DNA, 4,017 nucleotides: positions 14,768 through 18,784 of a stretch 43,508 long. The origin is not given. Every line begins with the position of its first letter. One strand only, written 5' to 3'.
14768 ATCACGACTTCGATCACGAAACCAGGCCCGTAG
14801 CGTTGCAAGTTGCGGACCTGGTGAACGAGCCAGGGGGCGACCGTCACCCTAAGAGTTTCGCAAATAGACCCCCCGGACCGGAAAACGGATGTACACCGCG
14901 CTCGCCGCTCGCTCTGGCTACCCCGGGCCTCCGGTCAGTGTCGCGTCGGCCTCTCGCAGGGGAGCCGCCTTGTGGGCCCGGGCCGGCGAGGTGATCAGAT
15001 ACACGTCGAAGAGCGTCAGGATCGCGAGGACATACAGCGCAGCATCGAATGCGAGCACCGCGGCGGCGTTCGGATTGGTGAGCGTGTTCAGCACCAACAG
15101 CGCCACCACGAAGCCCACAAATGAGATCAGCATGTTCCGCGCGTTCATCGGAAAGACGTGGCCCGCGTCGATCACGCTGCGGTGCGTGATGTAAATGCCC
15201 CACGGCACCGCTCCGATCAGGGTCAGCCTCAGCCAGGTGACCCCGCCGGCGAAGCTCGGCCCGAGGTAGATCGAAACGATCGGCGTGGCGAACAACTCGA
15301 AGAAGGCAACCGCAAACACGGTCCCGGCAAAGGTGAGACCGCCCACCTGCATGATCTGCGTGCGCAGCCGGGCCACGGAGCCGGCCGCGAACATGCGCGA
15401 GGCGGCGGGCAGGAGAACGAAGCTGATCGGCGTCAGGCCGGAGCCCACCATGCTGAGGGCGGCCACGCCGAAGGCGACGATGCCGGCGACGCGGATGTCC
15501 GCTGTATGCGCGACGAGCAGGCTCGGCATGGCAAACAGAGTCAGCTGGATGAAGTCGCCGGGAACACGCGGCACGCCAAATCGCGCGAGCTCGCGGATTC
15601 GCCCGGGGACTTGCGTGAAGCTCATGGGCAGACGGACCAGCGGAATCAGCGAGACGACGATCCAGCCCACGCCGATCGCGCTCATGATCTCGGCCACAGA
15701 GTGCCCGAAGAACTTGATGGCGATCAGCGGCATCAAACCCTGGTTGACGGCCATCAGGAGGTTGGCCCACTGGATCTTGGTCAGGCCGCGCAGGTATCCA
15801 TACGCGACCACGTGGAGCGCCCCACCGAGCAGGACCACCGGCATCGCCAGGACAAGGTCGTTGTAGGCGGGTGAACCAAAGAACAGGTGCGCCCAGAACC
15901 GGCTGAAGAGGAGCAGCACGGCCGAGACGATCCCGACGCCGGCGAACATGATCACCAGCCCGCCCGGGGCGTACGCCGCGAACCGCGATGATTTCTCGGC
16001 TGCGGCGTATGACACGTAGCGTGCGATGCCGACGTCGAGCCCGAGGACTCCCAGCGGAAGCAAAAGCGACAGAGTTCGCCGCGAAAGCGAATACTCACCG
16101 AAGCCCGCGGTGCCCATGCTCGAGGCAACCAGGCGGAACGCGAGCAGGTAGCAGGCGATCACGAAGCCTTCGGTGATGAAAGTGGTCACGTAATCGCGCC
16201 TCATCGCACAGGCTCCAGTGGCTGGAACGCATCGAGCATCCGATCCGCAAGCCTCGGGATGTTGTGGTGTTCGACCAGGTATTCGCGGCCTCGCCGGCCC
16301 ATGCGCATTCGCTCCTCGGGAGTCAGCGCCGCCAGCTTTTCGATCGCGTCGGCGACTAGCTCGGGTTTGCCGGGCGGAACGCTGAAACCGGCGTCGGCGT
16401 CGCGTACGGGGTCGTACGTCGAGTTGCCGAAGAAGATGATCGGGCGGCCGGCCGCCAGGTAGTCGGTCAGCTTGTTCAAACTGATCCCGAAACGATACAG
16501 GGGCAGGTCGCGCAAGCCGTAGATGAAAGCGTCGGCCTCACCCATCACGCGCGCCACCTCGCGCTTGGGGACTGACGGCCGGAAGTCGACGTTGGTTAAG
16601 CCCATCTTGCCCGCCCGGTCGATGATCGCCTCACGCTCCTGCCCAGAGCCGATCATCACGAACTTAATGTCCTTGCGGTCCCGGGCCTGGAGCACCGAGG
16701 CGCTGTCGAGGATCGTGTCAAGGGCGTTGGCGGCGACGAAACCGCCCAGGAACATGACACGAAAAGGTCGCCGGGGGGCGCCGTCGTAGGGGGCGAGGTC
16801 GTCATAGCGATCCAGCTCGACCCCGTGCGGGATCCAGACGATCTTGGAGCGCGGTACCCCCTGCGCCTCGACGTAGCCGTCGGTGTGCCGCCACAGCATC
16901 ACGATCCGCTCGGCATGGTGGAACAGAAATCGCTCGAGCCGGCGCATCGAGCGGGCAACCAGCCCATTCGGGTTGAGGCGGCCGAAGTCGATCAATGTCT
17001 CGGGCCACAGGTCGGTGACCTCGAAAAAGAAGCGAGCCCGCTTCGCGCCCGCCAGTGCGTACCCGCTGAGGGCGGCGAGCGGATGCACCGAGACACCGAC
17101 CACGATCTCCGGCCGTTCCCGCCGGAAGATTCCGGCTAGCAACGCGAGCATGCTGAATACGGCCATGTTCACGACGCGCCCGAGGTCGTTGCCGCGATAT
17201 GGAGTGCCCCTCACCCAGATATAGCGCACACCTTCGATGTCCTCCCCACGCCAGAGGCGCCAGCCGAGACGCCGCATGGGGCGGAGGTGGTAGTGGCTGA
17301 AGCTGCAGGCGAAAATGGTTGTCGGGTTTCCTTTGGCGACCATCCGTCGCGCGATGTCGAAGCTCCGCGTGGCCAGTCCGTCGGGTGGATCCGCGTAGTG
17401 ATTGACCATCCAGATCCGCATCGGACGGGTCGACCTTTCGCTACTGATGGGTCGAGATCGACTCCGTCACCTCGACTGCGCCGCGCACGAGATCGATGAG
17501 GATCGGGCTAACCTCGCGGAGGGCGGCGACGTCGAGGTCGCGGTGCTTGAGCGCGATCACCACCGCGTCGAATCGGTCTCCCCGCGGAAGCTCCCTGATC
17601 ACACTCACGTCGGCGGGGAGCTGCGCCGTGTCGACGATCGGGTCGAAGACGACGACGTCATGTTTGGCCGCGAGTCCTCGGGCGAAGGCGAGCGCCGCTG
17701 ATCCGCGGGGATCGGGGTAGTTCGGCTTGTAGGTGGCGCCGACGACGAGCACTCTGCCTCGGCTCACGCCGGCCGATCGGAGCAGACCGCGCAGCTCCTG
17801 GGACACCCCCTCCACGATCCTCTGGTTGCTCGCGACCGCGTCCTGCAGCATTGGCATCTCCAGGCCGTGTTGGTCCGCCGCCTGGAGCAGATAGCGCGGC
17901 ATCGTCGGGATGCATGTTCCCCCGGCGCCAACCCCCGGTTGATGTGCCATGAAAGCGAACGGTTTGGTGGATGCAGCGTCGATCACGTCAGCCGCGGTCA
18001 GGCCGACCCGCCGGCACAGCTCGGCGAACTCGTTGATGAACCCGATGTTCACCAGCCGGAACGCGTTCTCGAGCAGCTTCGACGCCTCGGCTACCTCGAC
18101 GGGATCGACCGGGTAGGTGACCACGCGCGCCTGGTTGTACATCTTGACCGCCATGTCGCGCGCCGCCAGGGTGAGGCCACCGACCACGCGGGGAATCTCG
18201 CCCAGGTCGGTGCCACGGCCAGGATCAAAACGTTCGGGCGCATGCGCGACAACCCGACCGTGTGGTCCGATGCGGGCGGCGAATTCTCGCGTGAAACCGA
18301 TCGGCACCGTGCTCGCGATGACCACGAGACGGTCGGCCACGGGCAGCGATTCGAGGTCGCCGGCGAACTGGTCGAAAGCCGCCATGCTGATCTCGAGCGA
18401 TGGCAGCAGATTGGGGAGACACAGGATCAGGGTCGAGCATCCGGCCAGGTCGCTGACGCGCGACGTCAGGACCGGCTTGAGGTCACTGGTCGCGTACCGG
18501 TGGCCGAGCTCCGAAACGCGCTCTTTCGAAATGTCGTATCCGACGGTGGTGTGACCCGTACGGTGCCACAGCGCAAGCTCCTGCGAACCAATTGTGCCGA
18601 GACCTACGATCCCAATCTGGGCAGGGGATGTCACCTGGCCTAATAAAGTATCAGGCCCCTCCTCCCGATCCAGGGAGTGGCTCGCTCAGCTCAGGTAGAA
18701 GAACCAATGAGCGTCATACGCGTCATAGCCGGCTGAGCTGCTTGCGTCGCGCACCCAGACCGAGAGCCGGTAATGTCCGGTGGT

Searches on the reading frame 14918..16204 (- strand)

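Call 11: search_protein_families(library=pfam, proteins=[window:14918-16204:-], max_evalue=0.001)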
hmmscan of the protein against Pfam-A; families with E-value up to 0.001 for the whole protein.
window:14918-16204:- (428 aa): 0 families

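Call 54: search_protein_families(library=pfam, proteins=[window:14918-16204:-], max_evalue=0.1)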
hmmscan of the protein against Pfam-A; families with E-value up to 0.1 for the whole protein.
window:14918-16204:- (428 aa): 0 families

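Call 70: search_protein_families(library=ncbifam, proteins=[window:14918-16204:-], max_evalue=0.01)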
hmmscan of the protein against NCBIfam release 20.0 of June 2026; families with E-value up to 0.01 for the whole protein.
window:14918-16204:- (428 aa): 1 family
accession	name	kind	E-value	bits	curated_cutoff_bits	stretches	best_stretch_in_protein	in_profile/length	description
TIGR02900.1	spore_V_B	equivalog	0.0013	17.5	372.3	1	25-157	25-158/488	stage V sporulation protein B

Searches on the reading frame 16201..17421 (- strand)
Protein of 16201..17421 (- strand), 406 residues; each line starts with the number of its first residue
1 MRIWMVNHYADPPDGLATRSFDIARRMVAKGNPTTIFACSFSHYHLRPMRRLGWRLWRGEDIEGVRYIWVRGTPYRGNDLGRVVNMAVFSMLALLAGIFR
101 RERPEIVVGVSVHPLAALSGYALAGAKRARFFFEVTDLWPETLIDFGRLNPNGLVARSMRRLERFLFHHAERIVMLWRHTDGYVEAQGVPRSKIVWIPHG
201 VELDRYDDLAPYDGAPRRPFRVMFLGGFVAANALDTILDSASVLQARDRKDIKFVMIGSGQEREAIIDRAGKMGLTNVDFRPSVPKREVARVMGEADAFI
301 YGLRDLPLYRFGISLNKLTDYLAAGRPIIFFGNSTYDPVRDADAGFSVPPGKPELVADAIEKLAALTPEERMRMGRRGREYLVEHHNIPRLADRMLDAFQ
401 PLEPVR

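Call 11: search_protein_families(library=pfam, proteins=[window:16201-17421:-], max_evalue=0.001)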
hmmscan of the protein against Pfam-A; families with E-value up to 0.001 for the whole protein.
window:16201-17421:- (406 aa): 5 families
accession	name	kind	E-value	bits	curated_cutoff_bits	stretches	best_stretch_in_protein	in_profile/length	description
PF13692.12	Glyco_trans_1_4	-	1.6e-15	58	27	1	221-364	3-140/142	Glycosyl transferases group 1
PF00534.26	Glycos_transf_1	-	2.3e-14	53.7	26.4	1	218-380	14-171/172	Glycosyl transferases group 1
PF13579.12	Glyco_trans_4_4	-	4.3e-13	50.3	29.7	1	15-200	2-158/158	Glycosyl transferase 4-like domain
PF13439.12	Glyco_transf_4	-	1.7e-10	41.6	28.5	1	14-205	2-170/170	Glycosyltransferase Family 4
PF13524.12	Glyco_trans_1_2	-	6.8e-07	29.8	25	1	245-397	8-144/144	Glycosyl transferase-like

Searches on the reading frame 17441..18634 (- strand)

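Call 11: search_protein_families(library=pfam, proteins=[window:17441-18634:-], max_evalue=0.001)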
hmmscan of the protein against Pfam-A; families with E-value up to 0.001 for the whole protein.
window:17441-18634:- (397 aa): 3 families
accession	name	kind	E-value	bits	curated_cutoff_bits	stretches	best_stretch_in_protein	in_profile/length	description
PF00984.24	UDPG_MGDP_dh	-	2.3e-26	92.2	25.4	1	181-271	2-93/94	UDP-glucose/GDP-mannose dehydrogenase family, central domain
PF03721.20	UDPG_MGDP_dh_N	-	2.6e-09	37.3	27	1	91-157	104-178/187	UDP-glucose/GDP-mannose dehydrogenase family, NAD binding domain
PF03720.21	UDPG_MGDP_dh_C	-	5.3e-09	36.8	30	1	296-375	1-85/103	UDP-glucose/GDP-mannose dehydrogenase family, UDP binding domain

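Call 70: search_protein_families(library=ncbifam, proteins=[window:17441-18634:-], max_evalue=0.01)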
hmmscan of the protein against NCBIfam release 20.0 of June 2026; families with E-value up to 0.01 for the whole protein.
window:17441-18634:- (397 aa): 10 families
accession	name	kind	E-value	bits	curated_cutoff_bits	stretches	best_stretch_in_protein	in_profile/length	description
TIGR03026.1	NDP-sugDHase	subfamily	5.9e-62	209.7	189.8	1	6-369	2-393/413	nucleotide sugar dehydrogenase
NF040825.1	UDPMaNacDH_Arch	equivalog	9.3e-36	123.6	750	1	6-367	2-377/418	UDP-N-acetyl-D-mannosamine dehydrogenase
NF008286.0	PRK11064.1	equivalog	7.6e-25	87.3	459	1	129-368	154-400/420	UDP-N-acetyl-D-mannosamine dehydrogenase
NF011729.0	PRK15182.1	equivalog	2.5e-24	85.8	592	1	128-367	148-391/425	Vi polysaccharide biosynthesis UDP-N-acetylglucosamine C-6 dehydrogenase TviB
NF041297.1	UDPGDh_AglM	equivalog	8e-19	67.8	670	1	179-334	205-359/429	UDP-glucose 6-dehydrogenase AglM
NF047673.2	TeichurnBiosyTuaD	equivalog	2.6e-16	59.8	700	1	104-349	117-371/439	UDP-glucose 6-dehydrogenase TuaD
NF011631.0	PRK15057.1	equivalog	1.3e-06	27.7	757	1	103-251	112-263/388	UDP-glucose 6-dehydrogenase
NF007161.0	PRK09599.1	subfamily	0.00095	18.5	271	1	6-49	2-45/302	NADP-dependent phosphogluconate dehydrogenase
NF042925.1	FHMPC_DH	equivalog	0.0045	16.3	500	0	6-41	2-37/304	5-formyl-3-hydroxy-2-methylpyridine 4-carboxylate 5-dehydrogenase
NF005650.0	PRK07417.1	equivalog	0.0079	15.5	290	0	6-74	3-67/281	prephenate/arogenate dehydrogenase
